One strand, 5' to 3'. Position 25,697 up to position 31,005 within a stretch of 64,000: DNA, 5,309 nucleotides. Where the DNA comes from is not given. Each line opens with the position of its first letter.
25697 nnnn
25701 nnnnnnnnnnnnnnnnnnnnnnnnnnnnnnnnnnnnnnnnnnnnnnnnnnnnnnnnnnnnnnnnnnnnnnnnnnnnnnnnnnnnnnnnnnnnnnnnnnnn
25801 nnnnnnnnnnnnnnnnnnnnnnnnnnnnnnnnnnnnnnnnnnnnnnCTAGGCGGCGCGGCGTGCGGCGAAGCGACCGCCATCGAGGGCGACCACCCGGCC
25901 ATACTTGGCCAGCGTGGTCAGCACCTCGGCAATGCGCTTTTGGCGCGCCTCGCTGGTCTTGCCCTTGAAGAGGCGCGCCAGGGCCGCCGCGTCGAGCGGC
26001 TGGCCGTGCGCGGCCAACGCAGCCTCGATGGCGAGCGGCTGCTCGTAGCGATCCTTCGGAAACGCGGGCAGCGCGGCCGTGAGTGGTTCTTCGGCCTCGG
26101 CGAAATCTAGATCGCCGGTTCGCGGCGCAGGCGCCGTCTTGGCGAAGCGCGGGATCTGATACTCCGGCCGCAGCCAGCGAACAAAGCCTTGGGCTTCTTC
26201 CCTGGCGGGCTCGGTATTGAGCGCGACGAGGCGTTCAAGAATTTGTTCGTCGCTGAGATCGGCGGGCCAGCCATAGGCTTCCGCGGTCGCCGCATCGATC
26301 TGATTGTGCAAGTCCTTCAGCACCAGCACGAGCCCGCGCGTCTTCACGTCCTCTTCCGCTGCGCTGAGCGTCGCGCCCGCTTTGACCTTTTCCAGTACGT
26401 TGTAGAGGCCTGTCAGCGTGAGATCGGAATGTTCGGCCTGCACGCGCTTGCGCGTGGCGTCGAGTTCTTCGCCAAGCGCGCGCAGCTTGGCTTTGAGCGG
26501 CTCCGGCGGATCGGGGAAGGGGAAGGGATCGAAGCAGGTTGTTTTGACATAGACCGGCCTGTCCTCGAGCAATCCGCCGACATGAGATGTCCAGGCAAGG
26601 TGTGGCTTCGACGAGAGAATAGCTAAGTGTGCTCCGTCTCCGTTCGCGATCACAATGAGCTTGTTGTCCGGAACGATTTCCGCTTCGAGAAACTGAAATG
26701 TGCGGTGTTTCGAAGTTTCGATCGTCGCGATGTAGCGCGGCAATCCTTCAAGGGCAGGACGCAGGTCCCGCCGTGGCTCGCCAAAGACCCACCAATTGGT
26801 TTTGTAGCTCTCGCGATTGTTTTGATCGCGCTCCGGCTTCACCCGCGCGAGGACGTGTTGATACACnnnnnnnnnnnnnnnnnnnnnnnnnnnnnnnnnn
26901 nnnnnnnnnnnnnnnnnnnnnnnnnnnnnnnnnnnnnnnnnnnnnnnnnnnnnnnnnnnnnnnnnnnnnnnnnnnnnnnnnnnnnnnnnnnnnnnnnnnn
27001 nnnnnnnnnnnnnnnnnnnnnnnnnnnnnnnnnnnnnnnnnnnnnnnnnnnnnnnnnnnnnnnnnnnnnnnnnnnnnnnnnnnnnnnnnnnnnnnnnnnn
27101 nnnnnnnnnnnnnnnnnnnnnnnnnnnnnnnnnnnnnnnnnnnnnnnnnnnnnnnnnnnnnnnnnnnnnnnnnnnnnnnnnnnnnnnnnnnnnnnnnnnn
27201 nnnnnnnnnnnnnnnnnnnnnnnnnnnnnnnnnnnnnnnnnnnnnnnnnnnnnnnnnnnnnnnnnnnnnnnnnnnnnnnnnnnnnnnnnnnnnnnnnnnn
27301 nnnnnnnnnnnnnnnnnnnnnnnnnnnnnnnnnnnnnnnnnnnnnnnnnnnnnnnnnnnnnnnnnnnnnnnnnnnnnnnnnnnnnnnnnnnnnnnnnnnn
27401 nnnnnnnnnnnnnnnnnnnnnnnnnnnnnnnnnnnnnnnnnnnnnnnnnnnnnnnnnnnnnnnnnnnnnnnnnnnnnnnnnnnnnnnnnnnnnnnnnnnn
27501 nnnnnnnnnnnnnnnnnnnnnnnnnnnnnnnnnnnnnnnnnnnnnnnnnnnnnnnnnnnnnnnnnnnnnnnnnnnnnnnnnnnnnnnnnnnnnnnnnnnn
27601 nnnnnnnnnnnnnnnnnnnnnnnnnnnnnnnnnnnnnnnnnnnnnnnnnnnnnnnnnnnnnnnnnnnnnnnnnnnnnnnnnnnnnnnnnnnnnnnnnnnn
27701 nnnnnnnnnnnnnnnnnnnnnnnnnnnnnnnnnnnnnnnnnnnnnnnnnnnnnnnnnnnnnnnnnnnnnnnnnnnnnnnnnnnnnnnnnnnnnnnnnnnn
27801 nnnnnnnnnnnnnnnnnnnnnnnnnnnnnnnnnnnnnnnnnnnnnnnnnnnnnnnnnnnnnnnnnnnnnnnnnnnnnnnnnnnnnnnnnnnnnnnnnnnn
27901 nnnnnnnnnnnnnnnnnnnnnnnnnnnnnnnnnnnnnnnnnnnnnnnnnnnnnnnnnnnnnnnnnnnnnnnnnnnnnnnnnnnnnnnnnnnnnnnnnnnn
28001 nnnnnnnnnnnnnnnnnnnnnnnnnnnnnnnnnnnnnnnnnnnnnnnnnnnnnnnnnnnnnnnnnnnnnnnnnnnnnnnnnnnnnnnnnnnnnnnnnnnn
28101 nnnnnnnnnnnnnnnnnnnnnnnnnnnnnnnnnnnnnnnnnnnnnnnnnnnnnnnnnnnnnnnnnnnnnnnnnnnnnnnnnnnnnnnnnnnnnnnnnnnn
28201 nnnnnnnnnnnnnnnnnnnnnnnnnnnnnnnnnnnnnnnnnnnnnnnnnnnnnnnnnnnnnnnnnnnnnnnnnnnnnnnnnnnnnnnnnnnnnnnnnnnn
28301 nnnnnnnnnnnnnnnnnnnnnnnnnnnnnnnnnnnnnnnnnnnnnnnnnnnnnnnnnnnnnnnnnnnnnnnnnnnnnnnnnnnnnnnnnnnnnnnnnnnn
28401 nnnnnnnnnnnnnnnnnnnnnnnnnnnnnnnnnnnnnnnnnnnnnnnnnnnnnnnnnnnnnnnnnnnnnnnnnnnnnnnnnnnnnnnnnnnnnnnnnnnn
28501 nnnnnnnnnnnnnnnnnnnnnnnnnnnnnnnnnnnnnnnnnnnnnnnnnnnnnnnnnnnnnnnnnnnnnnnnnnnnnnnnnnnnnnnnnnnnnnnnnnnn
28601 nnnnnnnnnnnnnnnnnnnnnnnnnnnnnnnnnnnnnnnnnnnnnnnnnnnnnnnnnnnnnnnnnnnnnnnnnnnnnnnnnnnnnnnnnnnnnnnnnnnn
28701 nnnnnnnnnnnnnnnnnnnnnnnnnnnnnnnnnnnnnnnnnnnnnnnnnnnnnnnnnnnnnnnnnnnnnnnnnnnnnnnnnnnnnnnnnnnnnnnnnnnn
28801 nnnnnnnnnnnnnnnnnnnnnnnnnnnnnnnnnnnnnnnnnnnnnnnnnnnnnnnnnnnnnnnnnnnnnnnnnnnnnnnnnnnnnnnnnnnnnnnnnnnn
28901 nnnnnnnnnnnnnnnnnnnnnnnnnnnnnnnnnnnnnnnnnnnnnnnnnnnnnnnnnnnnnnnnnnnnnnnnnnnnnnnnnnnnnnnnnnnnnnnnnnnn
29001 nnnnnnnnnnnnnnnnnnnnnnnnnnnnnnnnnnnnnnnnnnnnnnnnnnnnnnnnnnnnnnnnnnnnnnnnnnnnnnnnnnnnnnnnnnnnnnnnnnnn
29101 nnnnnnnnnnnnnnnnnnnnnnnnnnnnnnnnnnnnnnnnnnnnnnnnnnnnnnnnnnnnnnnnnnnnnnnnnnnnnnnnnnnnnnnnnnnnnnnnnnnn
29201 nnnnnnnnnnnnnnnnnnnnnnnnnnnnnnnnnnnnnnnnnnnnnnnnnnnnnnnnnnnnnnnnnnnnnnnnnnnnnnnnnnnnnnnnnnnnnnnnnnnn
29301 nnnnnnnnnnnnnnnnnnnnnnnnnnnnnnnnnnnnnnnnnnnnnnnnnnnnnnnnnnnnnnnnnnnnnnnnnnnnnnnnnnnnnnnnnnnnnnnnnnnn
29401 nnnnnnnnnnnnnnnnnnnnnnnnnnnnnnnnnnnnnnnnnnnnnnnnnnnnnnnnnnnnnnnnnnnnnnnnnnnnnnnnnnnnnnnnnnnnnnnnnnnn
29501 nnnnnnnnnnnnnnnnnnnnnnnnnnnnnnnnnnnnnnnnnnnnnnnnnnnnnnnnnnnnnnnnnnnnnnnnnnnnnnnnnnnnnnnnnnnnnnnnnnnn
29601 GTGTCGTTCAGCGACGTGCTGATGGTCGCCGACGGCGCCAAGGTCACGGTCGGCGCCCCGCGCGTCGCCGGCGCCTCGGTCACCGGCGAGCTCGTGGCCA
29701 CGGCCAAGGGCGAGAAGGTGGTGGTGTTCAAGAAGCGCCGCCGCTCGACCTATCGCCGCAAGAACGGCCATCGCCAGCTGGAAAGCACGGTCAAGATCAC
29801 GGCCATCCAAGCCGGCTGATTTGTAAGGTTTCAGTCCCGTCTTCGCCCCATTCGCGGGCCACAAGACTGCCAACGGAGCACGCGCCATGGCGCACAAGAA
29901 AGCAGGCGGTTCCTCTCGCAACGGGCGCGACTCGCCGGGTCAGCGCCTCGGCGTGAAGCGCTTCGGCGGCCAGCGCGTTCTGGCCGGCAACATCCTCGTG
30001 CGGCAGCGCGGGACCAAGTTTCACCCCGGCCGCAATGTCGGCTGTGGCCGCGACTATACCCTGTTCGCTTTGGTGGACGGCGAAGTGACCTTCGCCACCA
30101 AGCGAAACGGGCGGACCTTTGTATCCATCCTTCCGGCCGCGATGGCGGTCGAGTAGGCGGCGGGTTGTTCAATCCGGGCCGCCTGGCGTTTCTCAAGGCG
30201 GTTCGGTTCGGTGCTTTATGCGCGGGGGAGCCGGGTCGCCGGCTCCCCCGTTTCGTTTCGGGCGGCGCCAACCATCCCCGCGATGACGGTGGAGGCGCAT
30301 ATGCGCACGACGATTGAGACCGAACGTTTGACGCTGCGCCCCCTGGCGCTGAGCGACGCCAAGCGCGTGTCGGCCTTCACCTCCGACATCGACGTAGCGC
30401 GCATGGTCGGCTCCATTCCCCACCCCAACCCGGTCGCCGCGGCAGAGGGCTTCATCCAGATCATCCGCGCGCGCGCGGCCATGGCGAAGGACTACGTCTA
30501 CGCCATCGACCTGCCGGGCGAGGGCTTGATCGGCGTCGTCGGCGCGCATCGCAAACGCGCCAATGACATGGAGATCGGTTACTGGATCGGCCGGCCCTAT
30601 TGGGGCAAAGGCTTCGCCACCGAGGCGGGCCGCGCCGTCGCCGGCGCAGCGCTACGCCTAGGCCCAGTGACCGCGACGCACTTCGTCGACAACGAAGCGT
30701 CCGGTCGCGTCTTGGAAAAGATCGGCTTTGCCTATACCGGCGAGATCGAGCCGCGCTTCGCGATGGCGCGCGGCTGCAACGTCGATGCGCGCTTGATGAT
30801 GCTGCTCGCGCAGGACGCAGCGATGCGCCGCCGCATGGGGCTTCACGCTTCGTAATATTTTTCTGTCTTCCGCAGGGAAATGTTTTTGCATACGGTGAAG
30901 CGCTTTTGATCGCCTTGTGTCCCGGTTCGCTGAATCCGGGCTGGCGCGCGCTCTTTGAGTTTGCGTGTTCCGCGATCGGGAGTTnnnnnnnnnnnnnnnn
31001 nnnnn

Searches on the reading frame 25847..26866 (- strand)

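Call 18: search_protein_families(library=pfam, proteins=[window:25847-26866:-], max_evalue=0.001)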
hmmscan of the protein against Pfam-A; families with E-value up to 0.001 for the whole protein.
window:25847-26866:- (339 aa): 1 family
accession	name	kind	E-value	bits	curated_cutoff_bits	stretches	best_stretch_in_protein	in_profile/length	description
PF20466.3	MmeI_TRD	-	2.3e-11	43.9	27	1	50-119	137-206/207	MmeI, target recognition domain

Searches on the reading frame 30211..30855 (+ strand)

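Call 18: search_protein_families(library=pfam, proteins=[window:30211-30855:+], max_evalue=0.001)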
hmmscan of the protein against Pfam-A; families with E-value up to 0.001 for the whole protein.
window:30211-30855:+ (214 aa): 2 families
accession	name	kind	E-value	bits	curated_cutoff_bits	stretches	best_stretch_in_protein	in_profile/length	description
PF13302.13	Acetyltransf_3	-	2.5e-30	106.4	25.4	1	39-173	1-137/138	Acetyltransferase (GNAT) domain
PF00583.31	Acetyltransf_1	-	4.1e-06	27.5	20.7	1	95-173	34-116/116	Acetyltransferase (GNAT) family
